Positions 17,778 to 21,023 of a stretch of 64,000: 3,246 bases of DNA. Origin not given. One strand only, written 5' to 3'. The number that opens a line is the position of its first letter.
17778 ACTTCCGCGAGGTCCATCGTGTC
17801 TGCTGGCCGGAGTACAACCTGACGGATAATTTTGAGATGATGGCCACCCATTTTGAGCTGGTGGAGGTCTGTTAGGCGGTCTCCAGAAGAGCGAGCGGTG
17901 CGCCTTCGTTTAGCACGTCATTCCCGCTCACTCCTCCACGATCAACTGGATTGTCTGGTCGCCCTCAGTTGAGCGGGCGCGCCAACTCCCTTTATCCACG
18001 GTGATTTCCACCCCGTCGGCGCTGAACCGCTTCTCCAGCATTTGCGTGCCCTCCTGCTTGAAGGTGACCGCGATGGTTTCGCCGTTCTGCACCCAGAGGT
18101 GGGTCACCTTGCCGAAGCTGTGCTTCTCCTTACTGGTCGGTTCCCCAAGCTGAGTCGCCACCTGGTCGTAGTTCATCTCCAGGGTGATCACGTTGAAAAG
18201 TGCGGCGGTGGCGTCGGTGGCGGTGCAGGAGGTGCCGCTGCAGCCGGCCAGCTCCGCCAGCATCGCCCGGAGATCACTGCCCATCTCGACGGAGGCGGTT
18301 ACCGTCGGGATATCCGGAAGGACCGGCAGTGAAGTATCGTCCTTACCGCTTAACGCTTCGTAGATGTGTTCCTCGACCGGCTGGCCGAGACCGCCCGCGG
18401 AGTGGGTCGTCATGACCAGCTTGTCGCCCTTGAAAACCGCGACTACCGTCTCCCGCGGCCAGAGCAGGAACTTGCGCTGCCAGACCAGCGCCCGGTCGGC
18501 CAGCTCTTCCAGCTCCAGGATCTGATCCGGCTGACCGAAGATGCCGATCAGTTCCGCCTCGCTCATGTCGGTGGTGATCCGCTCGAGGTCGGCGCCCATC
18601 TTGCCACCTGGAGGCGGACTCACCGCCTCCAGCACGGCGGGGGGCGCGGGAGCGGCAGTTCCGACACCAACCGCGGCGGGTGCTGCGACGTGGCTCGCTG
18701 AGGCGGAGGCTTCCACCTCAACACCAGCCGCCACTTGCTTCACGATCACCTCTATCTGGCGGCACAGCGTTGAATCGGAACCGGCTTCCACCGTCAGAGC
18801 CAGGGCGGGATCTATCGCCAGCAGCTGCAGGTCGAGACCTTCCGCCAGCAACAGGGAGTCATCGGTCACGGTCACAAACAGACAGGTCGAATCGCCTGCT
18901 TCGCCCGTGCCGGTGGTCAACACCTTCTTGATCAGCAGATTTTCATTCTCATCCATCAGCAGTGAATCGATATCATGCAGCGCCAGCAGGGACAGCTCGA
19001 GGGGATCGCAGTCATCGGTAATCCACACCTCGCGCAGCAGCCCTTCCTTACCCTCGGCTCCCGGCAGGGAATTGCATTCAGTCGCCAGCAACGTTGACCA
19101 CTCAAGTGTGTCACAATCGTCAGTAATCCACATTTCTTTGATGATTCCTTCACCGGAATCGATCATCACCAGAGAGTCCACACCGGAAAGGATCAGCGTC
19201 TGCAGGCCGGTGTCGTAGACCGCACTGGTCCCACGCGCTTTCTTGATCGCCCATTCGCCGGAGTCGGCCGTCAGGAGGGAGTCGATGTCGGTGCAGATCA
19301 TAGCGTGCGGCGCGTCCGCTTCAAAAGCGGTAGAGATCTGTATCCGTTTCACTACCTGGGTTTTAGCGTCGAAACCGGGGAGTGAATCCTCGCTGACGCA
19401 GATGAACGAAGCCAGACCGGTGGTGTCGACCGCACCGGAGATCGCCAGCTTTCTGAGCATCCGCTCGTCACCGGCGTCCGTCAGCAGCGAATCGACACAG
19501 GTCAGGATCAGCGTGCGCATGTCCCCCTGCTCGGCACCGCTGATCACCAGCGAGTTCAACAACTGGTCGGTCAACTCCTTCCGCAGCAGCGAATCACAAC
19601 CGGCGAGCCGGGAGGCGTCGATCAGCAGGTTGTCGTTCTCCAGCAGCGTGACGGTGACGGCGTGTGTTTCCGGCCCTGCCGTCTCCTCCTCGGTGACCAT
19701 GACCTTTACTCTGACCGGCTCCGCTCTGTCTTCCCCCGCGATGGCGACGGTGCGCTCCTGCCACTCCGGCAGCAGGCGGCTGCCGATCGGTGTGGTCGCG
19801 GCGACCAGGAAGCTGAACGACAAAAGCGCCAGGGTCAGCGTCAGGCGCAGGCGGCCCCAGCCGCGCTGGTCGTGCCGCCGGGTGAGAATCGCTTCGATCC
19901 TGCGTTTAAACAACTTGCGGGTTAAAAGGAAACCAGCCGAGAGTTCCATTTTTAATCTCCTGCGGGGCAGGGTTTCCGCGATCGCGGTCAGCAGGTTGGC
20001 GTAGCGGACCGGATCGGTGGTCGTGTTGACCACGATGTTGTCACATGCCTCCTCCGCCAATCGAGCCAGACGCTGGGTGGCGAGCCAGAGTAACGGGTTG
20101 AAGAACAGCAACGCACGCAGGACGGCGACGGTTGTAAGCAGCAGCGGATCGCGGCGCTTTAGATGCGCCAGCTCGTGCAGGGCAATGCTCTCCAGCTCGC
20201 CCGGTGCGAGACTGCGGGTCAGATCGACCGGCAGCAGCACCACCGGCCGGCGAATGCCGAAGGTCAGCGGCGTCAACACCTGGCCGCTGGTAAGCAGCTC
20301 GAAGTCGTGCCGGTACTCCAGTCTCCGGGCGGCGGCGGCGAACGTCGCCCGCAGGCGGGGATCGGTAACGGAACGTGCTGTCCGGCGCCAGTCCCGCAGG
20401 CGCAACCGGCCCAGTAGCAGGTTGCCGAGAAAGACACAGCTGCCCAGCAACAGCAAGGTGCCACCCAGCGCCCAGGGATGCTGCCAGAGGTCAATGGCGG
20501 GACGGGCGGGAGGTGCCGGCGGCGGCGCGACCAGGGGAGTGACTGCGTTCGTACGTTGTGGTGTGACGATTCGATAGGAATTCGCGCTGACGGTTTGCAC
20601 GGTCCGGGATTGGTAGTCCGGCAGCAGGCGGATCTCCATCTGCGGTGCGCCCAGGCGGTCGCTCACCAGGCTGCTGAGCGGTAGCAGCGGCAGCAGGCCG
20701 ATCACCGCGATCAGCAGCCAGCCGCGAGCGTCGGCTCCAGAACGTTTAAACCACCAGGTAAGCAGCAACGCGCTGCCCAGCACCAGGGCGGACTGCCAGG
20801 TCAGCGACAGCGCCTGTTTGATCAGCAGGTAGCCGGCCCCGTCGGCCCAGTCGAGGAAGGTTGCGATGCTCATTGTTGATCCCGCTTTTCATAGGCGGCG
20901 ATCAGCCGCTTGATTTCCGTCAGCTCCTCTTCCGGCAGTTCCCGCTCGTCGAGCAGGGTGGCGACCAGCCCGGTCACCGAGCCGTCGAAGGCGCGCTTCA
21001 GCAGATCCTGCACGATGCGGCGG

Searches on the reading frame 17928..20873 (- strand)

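Call 46: search_protein_families(library=ncbifam, proteins=[window:17928-20873:-], max_evalue=0.00001)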
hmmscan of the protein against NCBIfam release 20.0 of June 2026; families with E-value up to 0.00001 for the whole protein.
window:17928-20873:- (981 aa): 3 families
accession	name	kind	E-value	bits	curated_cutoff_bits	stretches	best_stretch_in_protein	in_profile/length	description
NF000326.1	blaR1_generic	equivalog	3.5e-26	91.7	400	1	142-366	111-333/585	BlaR1 family beta-lactam sensor/signal transducer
NF033109.1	sensor_MecR1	exception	7.4e-08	31.3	1200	1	187-284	158-255/585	beta-lactam sensor/signal transducer MecR1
NF033108.1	sensor_BlaR1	exception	3.6e-07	29.1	1200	1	188-326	156-295/585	beta-lactam sensor/signal transducer BlaR1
